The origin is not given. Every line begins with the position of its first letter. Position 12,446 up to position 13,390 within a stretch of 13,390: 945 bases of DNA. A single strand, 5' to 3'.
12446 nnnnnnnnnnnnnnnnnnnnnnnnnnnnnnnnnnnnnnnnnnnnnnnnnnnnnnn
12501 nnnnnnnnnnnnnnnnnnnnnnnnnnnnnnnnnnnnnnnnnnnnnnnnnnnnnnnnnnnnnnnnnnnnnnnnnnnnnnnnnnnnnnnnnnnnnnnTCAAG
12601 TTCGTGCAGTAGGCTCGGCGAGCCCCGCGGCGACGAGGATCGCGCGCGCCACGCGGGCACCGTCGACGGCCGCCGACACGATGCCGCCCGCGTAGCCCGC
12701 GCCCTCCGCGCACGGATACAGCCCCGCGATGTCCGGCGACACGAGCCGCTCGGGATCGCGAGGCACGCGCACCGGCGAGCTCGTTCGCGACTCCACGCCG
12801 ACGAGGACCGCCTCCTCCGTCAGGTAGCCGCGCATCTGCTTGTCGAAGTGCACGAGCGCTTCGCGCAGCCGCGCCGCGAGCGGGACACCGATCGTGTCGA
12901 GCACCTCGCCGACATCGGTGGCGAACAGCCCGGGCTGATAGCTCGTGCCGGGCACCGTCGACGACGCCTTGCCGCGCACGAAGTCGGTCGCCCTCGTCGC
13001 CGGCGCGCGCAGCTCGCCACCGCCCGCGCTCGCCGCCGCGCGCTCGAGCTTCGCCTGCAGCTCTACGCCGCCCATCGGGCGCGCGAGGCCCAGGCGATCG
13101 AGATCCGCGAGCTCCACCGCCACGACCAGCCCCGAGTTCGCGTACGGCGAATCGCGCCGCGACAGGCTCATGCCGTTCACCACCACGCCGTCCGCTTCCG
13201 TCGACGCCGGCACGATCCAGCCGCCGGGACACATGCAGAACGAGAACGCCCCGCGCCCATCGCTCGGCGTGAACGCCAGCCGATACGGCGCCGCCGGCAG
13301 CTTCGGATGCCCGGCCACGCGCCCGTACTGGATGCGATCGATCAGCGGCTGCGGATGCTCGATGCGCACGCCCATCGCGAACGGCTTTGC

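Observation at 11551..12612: Candidate outer-membrane beta-barrel translationally coupled to the sugar-modifying enzyme gene; possible dedicated polysaccharide porin, with no Wza/OPX gene nearby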

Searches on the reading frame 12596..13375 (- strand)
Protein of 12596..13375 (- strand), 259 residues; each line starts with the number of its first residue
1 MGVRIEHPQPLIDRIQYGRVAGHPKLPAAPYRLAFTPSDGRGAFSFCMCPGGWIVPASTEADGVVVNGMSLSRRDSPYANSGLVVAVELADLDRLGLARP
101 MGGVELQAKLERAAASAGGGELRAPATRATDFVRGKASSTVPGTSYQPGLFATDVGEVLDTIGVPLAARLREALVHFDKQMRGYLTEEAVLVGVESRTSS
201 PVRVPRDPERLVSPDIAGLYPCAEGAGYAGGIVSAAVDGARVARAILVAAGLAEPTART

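Call 8: search_protein_families(library=pfam, proteins=[window:12596-13375:-], max_evalue=0.01)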
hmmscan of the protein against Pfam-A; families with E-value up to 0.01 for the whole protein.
window:12596-13375:- (259 aa): 1 family
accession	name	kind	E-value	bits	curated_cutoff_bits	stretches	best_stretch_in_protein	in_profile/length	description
PF21688.3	FAD-depend_C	-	1.2e-65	221.9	27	1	1-198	4-197/197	FAD-dependent protein, C-terminal domain-like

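Call 9: search_protein_families(library=ncbifam, proteins=[window:12596-13375:-], max_evalue=0.01)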
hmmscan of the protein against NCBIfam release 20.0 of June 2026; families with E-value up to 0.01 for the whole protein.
window:12596-13375:- (259 aa): 0 families
